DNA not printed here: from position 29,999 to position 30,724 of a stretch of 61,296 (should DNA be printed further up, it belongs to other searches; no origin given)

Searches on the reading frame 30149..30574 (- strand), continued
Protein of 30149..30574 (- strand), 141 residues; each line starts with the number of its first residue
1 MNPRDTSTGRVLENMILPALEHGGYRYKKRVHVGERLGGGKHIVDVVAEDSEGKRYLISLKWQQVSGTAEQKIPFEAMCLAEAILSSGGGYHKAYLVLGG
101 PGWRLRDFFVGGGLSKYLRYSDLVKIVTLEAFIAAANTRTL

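Call 52: search_solved_structures(query=L092:2596-3414:+, max_evalue=0.001, show_alignments=1)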
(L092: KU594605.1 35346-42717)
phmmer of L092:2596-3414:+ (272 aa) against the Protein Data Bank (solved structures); distinct sequences matched with E-value up to 0.001: 10.
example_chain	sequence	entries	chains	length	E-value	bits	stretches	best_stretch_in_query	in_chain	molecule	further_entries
2g1p_A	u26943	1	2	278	5.4e-68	232.6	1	3-272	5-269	DNA adenine methylase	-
4gol_D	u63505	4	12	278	5.5e-68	232.6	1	3-272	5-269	DNA adenine methylase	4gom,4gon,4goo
4gbe_D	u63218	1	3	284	6e-68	232.4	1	3-272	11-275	DNA adenine methylase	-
4rtj_A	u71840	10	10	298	6.9e-68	232.2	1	3-272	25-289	DNA adenine methylase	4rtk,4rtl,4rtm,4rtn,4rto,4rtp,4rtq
2ore_D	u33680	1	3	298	7.1e-68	232.2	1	3-272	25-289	DNA adenine methylase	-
2dpm_A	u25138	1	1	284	5.3e-44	154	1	3-269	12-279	PROTEIN (ADENINE-SPECIFIC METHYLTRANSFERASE DPNII 1)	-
1yfj_A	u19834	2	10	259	7.7e-19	71.5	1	7-230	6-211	DNA adenine methylase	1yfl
1yf3_A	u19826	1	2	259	1.6e-18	70.5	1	7-230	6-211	DNA adenine methylase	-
1q0s_A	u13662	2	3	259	1.8e-18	70.2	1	7-230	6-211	DNA adenine methylase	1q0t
7m6b_B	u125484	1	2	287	4.1e-08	36.3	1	2-267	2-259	Site-specific DNA-methyltransferase (adenine-specific)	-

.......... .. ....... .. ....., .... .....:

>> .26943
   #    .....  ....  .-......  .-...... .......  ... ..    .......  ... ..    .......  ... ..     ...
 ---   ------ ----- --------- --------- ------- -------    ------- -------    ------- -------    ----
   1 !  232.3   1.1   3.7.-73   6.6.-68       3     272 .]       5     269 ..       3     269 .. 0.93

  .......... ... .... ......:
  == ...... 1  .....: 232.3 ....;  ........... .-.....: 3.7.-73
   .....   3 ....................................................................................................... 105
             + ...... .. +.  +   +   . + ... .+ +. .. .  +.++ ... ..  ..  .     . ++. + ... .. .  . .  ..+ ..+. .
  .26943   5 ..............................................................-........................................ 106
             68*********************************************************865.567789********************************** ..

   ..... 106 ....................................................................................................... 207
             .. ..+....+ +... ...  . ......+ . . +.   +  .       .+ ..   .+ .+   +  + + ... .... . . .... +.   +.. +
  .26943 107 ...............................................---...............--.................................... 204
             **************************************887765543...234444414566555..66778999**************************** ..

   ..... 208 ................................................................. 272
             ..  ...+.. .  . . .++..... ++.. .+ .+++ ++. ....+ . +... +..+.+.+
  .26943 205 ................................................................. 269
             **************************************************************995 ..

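Call 77: search_protein_families(library=pfam, proteins=[P0148, P0191, P0144, P0224, P0134, P0167, P0155, P0019], max_evalue=0.001)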
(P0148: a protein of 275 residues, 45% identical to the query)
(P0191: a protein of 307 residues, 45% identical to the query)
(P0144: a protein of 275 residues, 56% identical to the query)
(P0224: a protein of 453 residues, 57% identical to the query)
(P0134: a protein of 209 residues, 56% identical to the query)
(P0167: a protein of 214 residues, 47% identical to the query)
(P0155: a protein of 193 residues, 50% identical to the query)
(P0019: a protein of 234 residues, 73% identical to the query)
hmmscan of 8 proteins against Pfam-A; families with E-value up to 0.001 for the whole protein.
P0148 (275 aa): 1 family
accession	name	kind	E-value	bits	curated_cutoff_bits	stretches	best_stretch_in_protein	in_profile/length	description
PF20472.4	PDDEXK_11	-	2e-06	28.1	23.7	1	151-272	14-143/145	PD-(D/E)XK nuclease superfamily domain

P0191 (307 aa): 0 families

P0144 (275 aa): 1 family
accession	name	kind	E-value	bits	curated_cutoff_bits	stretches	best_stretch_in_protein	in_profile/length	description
PF20472.4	PDDEXK_11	-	2.5e-09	37.5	23.7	1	6-132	4-142/145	PD-(D/E)XK nuclease superfamily domain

P0224 (453 aa): 2 families
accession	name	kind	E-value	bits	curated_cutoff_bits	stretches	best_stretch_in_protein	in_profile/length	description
PF02086.21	MethyltransfD12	-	6.1e-05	23.3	22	0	127-167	100-140/253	D12 class N6 adenine-specific DNA methyltransferase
PF20472.4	PDDEXK_11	-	0.00026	21.2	23.7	1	335-381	57-99/145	PD-(D/E)XK nuclease superfamily domain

P0134 (209 aa): 1 family
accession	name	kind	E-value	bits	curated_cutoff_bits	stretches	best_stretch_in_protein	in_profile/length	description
PF20472.4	PDDEXK_11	-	5.4e-15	55.8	23.7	1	6-107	3-106/145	PD-(D/E)XK nuclease superfamily domain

P0167 (214 aa): 1 family
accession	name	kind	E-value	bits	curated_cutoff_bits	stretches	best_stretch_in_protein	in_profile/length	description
PF20472.4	PDDEXK_11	-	3.9e-06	27.1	23.7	1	81-177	3-106/145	PD-(D/E)XK nuclease superfamily domain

P0155 (193 aa): 1 family
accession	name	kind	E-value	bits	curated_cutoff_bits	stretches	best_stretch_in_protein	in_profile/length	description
PF20472.4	PDDEXK_11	-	1.3e-07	31.9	23.7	1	37-155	5-105/145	PD-(D/E)XK nuclease superfamily domain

P0019 (234 aa): 1 family
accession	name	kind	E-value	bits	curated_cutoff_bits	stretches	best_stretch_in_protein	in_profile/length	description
PF20472.4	PDDEXK_11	-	3.7e-13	49.9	23.7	1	99-231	3-143/145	PD-(D/E)XK nuclease superfamily domain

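Call 78: find_encoding_contigs(protein=P0118, flank=3000, max_places=2)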
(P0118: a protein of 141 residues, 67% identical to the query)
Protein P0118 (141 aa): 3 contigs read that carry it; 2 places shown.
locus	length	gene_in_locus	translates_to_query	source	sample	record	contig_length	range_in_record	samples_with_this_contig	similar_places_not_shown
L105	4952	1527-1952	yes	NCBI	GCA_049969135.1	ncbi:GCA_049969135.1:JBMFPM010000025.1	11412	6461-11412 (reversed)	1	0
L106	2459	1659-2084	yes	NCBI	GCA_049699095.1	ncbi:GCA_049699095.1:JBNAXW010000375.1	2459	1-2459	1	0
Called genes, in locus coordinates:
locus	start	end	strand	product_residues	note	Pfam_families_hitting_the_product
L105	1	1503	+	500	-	PF01555:N6_N4_Mtase, PF08241:Methyltransf_11 (faint)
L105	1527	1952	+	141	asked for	PF20472:PDDEXK_11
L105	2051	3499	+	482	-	PF01139:RtcB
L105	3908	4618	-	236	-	PF20582:UPF0758_N, PF04002:RadC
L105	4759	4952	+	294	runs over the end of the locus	PF03279:Lip_A_acyltrans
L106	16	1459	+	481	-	PF01555:N6_N4_Mtase, PF01170:UPF0020 (faint)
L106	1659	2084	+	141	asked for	PF20472:PDDEXK_11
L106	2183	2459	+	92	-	PF01139:RtcB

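Call 79: find_encoding_contigs(protein=P0011, flank=3000, max_places=2)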
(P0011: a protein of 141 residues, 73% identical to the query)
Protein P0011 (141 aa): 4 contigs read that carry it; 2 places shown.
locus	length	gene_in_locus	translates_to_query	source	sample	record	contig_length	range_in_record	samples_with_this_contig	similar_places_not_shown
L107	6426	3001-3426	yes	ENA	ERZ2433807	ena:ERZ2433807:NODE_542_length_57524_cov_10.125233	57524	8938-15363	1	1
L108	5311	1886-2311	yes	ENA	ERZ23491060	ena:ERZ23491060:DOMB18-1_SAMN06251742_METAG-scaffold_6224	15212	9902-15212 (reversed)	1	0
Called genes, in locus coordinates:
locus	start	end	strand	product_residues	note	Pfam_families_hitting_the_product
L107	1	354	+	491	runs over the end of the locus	PF01139:RtcB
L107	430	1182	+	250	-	PF00121:TIM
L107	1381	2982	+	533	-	PF01555:N6_N4_Mtase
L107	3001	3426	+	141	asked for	PF20472:PDDEXK_11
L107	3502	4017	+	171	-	PF01871:AMMECR1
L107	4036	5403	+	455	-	PF18073:Zn_ribbon_LapB, PF13481:AAA_25, PF03796:DnaB_C (weak), PF06745:ATPase, PF13191:AAA_16 (faint), PF13401:AAA_22 (weak), PF13541:ChlI, PF05362:Lon_C (weak)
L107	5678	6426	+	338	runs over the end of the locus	PF27675:YCF81_N (weak), PF01850:PIN, PF01938:TRAM (weak)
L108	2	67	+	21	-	?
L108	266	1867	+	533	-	PF01555:N6_N4_Mtase, PF08241:Methyltransf_11 (faint)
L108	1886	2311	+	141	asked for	PF20472:PDDEXK_11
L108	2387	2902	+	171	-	PF01871:AMMECR1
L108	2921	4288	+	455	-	PF18073:Zn_ribbon_LapB, PF13481:AAA_25, PF03796:DnaB_C (weak), PF06745:ATPase, PF13191:AAA_16 (faint), PF13401:AAA_22 (weak), PF13541:ChlI, PF05362:Lon_C (weak)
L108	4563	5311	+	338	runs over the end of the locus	PF27675:YCF81_N (weak), PF01850:PIN, PF01938:TRAM (weak)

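Call 85: search_protein_families(library=phrogs, proteins=[window:30149-30574:-], max_evalue=0.001)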
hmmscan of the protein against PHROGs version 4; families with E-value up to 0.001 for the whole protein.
window:30149-30574:- (141 aa): 1 family
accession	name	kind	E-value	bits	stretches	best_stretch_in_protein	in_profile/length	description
phrog_6124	-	unknown function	9.1e-21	75.3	1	5-133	9-130/144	-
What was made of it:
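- Tried and rejected: PHROGs: only a family of unknown function (call 85).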

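Call 92: find_related_loci(query=A6, collection=metagenome_contigs, flank=3000)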
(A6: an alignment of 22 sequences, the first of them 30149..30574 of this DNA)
Query A6 (141 aa) in metagenome_contigs; peptide patterns used: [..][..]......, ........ (x = any residue, [..] = any of these).
600 stretches matched a pattern (row limit reached: there are more); 525 encode a relative of the query (tblastn E <= 1e-3); the best 80 are kept; 80 distinct loci.
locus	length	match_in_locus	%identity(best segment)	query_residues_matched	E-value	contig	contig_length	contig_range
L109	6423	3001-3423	80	1-141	2e-77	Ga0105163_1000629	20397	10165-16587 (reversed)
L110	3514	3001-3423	79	1-141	3e-77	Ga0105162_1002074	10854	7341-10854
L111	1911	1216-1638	81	1-141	6e-80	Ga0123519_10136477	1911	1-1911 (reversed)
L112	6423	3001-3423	68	1-141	9e-67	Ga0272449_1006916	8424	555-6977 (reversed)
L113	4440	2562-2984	70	1-141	1e-66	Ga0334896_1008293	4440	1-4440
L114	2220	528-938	72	1-137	2e-67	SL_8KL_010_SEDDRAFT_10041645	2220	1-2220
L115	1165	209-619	69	1-137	8e-69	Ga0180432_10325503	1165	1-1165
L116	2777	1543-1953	72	1-137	2e-64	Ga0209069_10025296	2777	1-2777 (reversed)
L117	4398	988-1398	67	1-137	3e-63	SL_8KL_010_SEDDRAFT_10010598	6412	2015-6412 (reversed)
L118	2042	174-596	65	1-141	2e-63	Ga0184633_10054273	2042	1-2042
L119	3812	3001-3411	66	1-137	6e-62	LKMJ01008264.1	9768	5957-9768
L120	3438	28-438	66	1-137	6e-62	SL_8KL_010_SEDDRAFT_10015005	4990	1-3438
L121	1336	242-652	66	1-137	6e-65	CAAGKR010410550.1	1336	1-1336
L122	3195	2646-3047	68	4-137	2e-61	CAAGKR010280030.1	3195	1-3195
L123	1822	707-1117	65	1-137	9e-63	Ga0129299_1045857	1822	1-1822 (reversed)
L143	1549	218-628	64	1-137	4e-60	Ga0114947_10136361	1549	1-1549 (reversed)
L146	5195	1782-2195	63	3-141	2e-57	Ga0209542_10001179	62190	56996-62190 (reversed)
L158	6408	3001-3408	65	4-141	8e-57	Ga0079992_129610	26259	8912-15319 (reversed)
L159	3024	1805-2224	61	1-141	5e-57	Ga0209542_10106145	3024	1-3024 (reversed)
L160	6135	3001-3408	64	1-137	5e-57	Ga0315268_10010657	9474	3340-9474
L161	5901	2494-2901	65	1-137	1e-56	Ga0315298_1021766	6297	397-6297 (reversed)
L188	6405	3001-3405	62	3-137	6e-55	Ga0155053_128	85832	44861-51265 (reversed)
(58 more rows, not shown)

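Call 93: find_related_loci(query=A6, collection=viral_contigs, flank=3000)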
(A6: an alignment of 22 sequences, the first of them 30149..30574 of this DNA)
Query A6 (141 aa) in viral_contigs; peptide patterns used: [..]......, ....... (x = any residue, [..] = any of these).
72 stretches matched a pattern; 1 encode a relative of the query (tblastn E <= 1e-3); 1 distinct loci.
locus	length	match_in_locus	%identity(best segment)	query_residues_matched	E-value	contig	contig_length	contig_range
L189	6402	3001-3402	39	3-141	2e-20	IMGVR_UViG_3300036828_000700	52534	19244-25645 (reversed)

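Call 96: search_protein_families(library=pfam, proteins=[L146:938-1792:+, L159:974-1795:+, L160:2120-2995:+, L188:2031-3011:+, L189:2043-3011:+, L189:3345-5012:+, L116:1940-2776:-, L120:784-1587:+, L143:762-1547:+], max_evalue=0.001)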
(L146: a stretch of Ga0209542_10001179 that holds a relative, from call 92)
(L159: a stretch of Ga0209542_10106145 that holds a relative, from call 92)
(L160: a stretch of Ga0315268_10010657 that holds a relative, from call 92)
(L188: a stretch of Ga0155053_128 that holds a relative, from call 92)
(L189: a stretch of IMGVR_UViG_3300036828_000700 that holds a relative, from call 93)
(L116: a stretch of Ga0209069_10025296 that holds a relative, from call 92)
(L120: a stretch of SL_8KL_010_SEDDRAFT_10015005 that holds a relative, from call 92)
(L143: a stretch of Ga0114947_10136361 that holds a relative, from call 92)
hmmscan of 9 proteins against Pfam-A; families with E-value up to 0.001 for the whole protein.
L146:938-1792:+ (285 aa): 1 family
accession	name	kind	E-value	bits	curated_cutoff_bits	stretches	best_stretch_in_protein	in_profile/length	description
PF01555.25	N6_N4_Mtase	-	1.4e-55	189.1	26.7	1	52-274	1-219/221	DNA methylase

L159:974-1795:+ (274 aa): 1 family
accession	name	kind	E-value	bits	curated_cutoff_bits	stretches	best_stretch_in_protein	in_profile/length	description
PF01555.25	N6_N4_Mtase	-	3.9e-60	204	26.7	1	44-267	1-220/221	DNA methylase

L160:2120-2995:+ (292 aa): 3 families
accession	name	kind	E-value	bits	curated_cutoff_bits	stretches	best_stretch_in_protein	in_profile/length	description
PF01555.25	N6_N4_Mtase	-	1.6e-58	198.7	26.7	1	43-283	1-220/221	DNA methylase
PF13847.12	Methyltransf_31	-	6.1e-06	26.4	27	0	19-107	53-110/145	Methyltransferase domain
PF03602.21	Cons_hypoth95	-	8.8e-05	22.7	24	0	20-55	87-126/182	Conserved hypothetical protein 95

L188:2031-3011:+ (327 aa): 2 families
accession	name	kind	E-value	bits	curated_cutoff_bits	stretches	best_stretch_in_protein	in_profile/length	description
PF01555.25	N6_N4_Mtase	-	1.9e-58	198.4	26.7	1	92-315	1-220/221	DNA methylase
PF03602.21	Cons_hypoth95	-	8.7e-05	22.7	24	0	72-104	92-126/182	Conserved hypothetical protein 95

L189:2043-3011:+ (323 aa): 1 family
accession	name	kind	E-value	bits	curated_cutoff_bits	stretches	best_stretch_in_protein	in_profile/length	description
PF05869.16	Dam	-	3.1e-16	59.9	28.1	1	158-277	7-129/169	DNA N-6-adenine-methyltransferase (Dam)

L189:3345-5012:+ (556 aa): 1 family
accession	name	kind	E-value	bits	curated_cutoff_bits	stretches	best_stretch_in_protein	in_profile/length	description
PF00145.23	DNA_methylase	-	5.6e-52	177.6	22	2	20-183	1-166/324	C-5 cytosine-specific DNA methylase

L116:1940-2776:- (279 aa): 0 families

L120:784-1587:+ (268 aa): 1 family
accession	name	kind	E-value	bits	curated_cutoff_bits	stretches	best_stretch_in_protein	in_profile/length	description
PF13338.12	AbiEi_4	-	0.00026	21.5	25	1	3-55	3-47/49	Transcriptional regulator, AbiEi antitoxin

L143:762-1547:+ (262 aa): 1 family
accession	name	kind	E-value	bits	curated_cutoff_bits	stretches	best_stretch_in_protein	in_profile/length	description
PF01555.25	N6_N4_Mtase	-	6.7e-53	180.3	26.7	1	42-258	1-218/221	DNA methylase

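Call 97: search_solved_structures(query=L160:2120-2995:+, max_evalue=0.001, show_alignments=1)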
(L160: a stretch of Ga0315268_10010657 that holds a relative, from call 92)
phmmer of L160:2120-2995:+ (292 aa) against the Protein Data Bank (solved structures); distinct sequences matched with E-value up to 0.001: 13.
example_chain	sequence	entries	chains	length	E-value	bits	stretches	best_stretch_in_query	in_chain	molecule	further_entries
6pbd_A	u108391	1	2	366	9.4e-56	192.6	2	26-173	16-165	Modification methylase CcrMI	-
5hek_A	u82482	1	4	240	8.1e-33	117.3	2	223-290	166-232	Adenine specific DNA methyltransferase (DpnA)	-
5hfj_A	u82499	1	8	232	1.2e-32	116.7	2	223-287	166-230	Adenine specific DNA methyltransferase (DpnA)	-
8urk_A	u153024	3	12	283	3.3e-23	85.7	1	19-289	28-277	Methyltransferase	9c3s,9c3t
9c3u_A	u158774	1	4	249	7.7e-23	84.5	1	24-288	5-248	Methyltransferase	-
1g60_A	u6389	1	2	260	4.3e-22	82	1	26-280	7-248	Adenine-specific Methyltransferase MboIIA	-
1nw8_A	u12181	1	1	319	7.6e-16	61.5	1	29-274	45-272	MODIFICATION METHYLASE RSRI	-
1eg2_A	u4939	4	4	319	9.3e-16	61.3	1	29-274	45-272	MODIFICATION METHYLASE RSRI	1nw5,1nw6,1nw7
8s9n_A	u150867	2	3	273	2.3e-13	53.4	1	222-281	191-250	DNA cytosine-N4 methyltransferase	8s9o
8s9m_A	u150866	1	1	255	3.4e-13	52.9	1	222-281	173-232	DNA cytosine-N4 methyltransferase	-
1boo_A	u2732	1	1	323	1.5e-11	47.4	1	224-286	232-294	PROTEIN (N-4 CYTOSINE-SPECIFIC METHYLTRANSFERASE PVU II)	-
2zie_A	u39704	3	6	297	5.1e-10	42.4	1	222-286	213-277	Putative modification methylase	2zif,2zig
6k0w_B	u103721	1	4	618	1.3e-05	28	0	27-60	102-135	Adenine specific DNA methyltransferase (Mod)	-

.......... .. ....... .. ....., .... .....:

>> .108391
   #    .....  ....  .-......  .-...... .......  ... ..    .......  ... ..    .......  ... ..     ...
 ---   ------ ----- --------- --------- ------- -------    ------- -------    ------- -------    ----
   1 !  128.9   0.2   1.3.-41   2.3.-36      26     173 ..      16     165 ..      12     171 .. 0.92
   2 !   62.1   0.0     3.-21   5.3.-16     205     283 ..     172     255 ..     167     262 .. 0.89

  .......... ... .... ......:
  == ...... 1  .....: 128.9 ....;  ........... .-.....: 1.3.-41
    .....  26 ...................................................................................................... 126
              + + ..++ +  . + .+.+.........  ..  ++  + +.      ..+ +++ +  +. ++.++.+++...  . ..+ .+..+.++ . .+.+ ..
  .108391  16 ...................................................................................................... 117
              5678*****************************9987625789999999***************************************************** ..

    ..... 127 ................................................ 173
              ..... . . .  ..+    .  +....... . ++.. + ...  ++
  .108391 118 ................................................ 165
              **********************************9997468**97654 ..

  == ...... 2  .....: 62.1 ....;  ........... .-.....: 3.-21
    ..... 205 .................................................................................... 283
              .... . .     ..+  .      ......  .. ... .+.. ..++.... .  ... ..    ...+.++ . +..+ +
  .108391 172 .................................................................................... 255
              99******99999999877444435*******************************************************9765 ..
